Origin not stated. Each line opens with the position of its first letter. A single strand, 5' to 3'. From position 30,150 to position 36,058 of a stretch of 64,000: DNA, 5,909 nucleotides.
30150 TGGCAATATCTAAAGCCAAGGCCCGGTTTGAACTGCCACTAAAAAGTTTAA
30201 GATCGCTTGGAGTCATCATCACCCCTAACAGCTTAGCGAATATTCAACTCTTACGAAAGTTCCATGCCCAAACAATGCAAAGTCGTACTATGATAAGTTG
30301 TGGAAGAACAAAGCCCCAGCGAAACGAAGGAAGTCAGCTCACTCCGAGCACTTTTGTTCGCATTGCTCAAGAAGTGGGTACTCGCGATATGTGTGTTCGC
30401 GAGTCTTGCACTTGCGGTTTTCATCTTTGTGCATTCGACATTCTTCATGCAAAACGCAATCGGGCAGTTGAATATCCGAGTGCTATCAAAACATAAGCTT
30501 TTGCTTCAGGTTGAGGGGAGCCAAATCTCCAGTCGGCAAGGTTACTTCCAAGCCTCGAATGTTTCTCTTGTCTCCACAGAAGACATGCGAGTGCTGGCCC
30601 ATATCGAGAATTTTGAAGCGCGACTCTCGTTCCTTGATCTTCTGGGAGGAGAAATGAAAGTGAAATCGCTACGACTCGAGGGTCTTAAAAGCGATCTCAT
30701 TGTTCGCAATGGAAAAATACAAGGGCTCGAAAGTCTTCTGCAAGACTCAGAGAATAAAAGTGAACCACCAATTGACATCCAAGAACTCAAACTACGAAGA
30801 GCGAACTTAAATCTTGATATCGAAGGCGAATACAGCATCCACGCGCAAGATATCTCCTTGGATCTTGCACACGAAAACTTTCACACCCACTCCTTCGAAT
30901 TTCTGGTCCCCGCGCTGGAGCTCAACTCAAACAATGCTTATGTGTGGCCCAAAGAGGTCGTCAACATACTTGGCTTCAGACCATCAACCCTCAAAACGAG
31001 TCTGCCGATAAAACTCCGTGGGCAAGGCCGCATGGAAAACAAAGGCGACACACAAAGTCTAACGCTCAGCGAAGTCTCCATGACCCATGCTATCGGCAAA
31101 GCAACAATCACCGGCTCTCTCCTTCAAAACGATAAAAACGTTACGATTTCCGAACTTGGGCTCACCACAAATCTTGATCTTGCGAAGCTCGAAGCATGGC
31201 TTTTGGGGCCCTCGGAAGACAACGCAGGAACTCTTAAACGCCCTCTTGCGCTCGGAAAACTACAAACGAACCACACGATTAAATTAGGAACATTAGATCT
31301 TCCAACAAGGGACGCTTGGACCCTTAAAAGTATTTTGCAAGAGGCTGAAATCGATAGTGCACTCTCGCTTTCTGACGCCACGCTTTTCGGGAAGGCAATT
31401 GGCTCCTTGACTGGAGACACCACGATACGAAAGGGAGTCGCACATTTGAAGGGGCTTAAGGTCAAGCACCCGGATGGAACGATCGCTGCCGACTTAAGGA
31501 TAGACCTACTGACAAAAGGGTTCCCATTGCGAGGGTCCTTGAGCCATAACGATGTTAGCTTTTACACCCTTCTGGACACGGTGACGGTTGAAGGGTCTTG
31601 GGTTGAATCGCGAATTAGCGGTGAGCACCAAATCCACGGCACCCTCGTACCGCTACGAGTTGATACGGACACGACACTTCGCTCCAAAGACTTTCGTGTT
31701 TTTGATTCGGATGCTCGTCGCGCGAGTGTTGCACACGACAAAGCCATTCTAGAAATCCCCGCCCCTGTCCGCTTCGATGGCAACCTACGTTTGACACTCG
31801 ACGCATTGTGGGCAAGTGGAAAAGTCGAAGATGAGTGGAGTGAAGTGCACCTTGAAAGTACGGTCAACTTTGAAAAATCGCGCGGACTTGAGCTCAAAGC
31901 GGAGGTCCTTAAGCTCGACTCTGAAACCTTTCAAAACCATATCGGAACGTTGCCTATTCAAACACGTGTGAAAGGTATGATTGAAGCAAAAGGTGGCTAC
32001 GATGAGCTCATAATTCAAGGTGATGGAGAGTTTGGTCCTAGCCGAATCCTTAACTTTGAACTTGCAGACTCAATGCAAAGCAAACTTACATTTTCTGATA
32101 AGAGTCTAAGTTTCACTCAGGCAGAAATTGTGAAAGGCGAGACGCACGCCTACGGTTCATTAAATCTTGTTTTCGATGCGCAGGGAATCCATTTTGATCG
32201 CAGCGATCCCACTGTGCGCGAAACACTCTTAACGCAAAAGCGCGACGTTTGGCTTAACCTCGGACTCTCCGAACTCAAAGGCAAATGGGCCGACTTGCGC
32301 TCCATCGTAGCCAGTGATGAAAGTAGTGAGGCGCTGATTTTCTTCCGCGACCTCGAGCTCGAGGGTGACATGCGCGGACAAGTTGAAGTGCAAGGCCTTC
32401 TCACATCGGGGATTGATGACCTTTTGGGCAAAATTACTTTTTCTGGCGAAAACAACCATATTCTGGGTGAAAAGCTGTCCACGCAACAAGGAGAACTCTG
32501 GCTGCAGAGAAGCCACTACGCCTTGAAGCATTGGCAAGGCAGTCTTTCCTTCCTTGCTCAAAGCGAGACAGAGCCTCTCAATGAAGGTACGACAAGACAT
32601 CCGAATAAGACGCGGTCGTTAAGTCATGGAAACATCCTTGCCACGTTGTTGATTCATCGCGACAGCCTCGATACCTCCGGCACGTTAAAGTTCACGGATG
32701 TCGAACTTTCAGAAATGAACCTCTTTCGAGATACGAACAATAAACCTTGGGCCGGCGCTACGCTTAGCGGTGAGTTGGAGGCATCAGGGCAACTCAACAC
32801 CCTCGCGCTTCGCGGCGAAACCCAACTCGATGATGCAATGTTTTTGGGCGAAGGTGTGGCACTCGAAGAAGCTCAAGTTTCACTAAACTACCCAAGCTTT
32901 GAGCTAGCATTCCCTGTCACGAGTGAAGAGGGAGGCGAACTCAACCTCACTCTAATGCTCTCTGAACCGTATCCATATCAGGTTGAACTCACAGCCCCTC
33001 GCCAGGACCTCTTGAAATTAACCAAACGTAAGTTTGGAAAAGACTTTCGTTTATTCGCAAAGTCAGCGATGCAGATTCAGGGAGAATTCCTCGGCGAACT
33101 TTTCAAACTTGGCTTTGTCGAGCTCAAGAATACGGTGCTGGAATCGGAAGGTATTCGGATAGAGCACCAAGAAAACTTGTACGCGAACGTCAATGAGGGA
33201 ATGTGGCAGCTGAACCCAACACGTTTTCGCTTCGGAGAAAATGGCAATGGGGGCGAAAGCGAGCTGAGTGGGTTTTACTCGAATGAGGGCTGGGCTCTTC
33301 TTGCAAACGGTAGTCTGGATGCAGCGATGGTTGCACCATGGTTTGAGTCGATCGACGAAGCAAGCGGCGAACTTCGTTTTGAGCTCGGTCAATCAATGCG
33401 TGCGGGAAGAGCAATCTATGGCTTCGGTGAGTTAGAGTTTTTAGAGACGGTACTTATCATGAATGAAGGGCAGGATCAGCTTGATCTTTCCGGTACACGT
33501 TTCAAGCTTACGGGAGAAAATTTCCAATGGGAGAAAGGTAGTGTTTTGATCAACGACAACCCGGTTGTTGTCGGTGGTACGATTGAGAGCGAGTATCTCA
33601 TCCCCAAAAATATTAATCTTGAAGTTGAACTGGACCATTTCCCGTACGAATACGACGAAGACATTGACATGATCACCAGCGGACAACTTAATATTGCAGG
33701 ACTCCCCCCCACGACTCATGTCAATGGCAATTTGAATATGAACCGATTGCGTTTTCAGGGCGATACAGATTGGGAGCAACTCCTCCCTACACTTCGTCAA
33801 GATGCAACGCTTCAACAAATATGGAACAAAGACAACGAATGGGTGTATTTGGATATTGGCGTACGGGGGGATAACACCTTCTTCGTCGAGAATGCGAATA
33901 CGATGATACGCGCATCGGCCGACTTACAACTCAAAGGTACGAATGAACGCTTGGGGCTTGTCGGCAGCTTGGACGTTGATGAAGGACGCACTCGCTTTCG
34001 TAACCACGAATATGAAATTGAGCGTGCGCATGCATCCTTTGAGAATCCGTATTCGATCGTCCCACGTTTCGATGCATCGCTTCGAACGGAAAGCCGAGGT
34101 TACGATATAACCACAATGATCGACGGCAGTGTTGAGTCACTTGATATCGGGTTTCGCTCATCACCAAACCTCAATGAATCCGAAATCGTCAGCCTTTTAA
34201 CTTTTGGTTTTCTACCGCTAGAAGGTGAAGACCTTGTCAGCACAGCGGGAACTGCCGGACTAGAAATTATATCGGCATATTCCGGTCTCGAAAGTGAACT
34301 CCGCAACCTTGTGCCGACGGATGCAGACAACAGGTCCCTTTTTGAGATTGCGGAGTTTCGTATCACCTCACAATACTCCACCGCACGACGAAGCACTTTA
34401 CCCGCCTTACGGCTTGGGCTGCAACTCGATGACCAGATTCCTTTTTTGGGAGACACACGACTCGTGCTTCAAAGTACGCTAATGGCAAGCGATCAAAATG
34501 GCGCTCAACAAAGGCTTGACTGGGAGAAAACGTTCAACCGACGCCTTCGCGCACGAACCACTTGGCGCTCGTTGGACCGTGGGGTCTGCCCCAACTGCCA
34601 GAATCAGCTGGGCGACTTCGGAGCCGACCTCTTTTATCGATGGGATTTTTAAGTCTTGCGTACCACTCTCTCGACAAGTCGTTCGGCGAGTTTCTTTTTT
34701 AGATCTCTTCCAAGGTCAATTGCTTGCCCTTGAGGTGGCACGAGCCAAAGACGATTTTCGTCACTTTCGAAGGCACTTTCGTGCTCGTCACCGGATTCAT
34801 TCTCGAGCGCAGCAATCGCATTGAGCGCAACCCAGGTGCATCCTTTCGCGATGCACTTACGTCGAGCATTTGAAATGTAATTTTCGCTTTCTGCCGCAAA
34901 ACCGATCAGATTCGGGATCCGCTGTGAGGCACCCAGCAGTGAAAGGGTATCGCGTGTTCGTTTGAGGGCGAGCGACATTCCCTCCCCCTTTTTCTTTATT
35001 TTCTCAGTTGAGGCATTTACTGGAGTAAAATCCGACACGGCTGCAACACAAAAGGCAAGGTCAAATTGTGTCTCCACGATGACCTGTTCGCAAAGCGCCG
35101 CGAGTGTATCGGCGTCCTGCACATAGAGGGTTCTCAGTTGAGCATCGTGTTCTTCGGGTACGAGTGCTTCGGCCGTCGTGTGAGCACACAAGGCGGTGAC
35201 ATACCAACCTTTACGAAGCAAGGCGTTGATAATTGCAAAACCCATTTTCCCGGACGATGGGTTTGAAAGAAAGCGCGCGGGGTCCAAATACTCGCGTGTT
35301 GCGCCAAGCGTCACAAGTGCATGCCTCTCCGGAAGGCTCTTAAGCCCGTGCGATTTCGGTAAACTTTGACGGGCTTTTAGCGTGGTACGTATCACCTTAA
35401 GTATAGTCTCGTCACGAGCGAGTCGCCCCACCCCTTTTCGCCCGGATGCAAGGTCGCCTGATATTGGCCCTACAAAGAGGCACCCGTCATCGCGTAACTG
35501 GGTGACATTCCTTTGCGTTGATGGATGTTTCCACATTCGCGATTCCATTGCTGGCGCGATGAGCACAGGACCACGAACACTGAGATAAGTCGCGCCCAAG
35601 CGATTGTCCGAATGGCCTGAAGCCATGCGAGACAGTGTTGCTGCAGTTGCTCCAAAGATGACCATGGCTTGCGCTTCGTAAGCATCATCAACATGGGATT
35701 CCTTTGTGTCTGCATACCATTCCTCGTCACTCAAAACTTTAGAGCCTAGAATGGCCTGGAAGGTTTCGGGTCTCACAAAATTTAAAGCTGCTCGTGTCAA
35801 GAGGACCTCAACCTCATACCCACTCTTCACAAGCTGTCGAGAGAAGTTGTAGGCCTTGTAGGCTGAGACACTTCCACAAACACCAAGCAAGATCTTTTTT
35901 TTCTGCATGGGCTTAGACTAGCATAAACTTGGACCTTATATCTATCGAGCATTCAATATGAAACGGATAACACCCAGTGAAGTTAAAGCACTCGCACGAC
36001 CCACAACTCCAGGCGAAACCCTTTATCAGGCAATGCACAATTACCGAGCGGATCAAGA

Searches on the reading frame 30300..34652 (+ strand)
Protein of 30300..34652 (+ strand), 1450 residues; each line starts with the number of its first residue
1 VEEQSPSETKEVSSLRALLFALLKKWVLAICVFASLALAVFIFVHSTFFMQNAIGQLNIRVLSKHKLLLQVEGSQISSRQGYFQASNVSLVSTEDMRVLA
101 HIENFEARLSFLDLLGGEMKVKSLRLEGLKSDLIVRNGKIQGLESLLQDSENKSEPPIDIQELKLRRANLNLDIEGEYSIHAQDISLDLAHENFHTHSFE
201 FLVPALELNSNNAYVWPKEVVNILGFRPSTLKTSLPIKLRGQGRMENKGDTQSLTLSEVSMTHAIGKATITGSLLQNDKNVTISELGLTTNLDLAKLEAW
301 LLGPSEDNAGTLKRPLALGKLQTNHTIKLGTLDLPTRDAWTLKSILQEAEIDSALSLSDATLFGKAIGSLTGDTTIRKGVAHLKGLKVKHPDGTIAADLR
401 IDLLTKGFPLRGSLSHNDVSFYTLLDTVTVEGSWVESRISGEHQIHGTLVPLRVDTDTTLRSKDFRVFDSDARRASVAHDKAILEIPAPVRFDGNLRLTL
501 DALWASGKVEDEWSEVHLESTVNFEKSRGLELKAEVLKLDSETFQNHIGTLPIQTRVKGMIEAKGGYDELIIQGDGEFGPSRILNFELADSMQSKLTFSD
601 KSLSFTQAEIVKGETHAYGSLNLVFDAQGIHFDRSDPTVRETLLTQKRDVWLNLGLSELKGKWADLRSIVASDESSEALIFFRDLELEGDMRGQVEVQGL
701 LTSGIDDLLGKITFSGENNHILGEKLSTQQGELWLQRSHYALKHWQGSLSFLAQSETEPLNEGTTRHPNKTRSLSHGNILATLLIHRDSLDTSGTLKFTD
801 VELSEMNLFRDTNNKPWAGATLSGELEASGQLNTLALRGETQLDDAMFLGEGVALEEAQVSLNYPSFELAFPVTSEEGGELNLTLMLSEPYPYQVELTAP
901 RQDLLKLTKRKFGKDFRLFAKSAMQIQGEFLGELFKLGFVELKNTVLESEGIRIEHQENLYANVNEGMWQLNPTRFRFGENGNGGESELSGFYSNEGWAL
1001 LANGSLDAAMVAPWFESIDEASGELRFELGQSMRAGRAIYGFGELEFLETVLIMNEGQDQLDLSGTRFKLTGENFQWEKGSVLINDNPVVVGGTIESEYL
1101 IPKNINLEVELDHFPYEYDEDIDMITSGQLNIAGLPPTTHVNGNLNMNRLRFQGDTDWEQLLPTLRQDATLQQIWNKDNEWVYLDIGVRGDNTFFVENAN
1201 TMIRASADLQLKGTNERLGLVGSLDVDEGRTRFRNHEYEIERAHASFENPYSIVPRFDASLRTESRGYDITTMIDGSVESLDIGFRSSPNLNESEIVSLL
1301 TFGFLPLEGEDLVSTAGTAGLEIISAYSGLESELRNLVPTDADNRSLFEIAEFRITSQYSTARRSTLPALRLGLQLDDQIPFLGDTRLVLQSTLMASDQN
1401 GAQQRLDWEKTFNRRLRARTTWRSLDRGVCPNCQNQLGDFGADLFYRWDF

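Call 33: search_protein_families(library=pfam, proteins=[window:30300-34652:+], max_evalue=0.01)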
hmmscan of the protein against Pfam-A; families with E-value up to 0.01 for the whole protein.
window:30300-34652:+ (1450 aa): 4 families
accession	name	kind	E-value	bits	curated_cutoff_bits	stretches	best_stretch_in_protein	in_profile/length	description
PF04357.19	TamB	-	3.4e-29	102.7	22.4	1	1085-1450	9-381/381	TamB, inner membrane protein subunit of TAM complex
PF05170.20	AsmA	-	9.6e-07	28.4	29.8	1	30-188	9-172/607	AsmA family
PF05359.17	DUF748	-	0.00099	17.7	50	1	22-189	13-184/1037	Domain of Unknown Function (DUF748)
PF02036.22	SCP2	-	0.0073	17.1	21.3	0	659-701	58-100/101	SCP-2 sterol transfer family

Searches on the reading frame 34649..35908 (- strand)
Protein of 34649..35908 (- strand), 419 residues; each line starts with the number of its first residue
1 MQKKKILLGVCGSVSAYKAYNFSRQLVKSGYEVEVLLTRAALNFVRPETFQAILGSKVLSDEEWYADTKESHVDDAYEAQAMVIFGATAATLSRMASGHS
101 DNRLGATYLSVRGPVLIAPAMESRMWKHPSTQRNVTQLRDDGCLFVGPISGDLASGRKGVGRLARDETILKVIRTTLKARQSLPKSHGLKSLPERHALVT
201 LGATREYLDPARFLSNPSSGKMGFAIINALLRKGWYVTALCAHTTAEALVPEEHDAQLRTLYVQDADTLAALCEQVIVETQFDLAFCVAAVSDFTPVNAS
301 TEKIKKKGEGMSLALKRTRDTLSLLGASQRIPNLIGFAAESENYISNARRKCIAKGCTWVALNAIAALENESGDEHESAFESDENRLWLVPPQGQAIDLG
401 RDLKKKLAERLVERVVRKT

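Call 56: search_protein_families(library=pfam, proteins=[window:34649-35908:-], max_evalue=0.00001)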
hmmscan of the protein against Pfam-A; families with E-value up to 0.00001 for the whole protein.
window:34649-35908:- (419 aa): 2 families
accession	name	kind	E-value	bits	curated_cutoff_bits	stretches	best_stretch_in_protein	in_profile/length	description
PF04127.22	DFP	-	1.2e-42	146.2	22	1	194-389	3-185/186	DNA/pantothenate metabolism flavoprotein C-terminal domain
PF02441.25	Flavoprotein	-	3.1e-24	85.9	22.7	1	4-161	1-146/162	Flavoprotein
